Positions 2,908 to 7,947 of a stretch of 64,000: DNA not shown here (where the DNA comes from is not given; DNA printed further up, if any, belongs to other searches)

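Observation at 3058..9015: Complete DinB fused in frame, without a stop codon, to a signal peptide and a ~1580-aa beta-barrel-type envelope protein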

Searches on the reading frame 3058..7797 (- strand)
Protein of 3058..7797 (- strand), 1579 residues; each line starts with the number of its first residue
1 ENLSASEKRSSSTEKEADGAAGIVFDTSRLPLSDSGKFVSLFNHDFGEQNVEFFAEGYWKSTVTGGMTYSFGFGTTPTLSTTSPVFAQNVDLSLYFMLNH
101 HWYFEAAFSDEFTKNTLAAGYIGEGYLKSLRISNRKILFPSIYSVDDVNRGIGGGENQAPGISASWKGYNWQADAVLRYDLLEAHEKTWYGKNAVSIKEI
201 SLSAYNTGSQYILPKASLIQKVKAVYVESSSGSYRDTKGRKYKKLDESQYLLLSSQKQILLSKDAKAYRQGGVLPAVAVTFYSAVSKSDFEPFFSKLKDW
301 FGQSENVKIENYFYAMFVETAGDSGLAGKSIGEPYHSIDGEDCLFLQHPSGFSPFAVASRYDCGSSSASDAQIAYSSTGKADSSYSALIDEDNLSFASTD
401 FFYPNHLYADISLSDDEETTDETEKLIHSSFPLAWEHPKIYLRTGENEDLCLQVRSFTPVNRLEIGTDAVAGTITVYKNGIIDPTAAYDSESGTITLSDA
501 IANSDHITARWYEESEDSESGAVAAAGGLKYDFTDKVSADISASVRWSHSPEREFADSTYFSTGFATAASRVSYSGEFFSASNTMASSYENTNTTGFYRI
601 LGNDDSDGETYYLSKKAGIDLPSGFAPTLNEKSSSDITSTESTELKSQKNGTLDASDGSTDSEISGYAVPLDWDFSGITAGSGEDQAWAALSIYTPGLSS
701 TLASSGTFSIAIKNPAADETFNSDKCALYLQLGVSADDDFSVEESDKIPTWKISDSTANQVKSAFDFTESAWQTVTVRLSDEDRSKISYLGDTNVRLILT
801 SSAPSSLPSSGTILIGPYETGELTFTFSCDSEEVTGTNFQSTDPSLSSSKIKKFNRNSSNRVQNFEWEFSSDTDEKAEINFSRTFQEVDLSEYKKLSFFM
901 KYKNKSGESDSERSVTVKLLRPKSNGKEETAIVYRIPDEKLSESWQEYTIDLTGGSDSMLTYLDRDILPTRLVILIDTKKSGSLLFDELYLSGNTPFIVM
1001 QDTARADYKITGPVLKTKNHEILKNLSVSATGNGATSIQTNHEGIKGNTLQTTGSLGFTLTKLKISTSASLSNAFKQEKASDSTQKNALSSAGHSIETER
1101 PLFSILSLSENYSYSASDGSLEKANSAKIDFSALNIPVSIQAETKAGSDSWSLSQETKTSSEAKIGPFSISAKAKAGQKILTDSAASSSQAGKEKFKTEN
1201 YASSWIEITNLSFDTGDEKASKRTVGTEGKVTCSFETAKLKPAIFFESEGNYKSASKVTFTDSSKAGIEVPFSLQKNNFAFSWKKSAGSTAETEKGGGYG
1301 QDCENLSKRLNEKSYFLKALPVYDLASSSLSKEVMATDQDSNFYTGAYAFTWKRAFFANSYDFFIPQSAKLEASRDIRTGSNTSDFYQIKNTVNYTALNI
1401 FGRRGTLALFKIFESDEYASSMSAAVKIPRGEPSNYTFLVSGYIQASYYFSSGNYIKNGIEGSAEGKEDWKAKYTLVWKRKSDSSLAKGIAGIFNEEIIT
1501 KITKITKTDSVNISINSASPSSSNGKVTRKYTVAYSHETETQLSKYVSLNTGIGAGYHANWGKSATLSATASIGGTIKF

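Call 12: search_solved_structures(query=window:3058-7797:-, max_evalue=1)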
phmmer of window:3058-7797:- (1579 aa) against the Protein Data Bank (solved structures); distinct sequences matched with E-value up to 1: 2.
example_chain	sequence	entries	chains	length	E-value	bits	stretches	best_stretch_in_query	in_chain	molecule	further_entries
6xtv_A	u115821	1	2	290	0.48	11.3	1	216-323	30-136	Lysine export transcriptional regulatory protein LysG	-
6xtu_A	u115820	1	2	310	0.55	11.1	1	216-323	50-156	Lysine export transcriptional regulatory protein LysG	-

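Call 34: search_protein_families(library=pfam, proteins=[window:3061-7797:-], max_evalue=10)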
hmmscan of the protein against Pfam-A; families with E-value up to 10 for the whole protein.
window:3061-7797:- (1579 aa): 0 families

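Call 55: search_protein_families(library=ncbifam, proteins=[window:3061-7797:-], max_evalue=1)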
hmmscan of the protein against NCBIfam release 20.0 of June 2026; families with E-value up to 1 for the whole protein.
window:3061-7797:- (1579 aa): 0 families

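Call 67: search_solved_structures(query=A3, max_evalue=10, show_alignments=1)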
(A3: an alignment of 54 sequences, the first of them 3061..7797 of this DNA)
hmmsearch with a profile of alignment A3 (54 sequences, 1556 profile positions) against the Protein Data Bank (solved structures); distinct sequences matched with E-value up to 10: 0.
